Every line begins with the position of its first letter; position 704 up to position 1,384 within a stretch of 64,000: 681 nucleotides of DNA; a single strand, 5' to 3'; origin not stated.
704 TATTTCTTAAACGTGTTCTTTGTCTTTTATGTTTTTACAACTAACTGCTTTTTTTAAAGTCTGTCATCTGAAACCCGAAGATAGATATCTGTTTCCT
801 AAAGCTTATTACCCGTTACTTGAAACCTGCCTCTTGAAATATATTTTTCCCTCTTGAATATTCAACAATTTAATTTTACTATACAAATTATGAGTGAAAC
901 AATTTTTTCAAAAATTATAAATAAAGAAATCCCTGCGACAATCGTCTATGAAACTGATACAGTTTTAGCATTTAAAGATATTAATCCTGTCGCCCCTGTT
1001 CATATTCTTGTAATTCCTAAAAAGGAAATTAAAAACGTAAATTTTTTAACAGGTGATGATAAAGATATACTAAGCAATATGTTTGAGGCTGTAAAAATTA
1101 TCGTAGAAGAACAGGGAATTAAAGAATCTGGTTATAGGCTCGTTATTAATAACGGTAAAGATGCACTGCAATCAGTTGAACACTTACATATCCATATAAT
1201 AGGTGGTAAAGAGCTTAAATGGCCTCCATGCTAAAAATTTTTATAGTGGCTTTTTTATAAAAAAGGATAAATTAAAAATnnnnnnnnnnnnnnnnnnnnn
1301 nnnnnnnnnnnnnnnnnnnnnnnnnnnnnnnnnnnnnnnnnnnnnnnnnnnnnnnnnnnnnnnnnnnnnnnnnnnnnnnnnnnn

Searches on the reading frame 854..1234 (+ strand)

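Call 6: search_protein_families(library=pfam, proteins=[window:854-1234:+], max_evalue=0.001)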
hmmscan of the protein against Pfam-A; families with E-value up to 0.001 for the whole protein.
window:854-1234:+ (126 aa): 2 families
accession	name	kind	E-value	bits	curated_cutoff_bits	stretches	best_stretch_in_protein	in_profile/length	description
PF01230.28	HIT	-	2e-30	105.8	21.5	1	23-120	1-97/98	HIT domain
PF11969.13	DcpS_C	-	2.2e-28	99.4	24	1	16-117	2-101/114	Scavenger mRNA decapping enzyme C-term binding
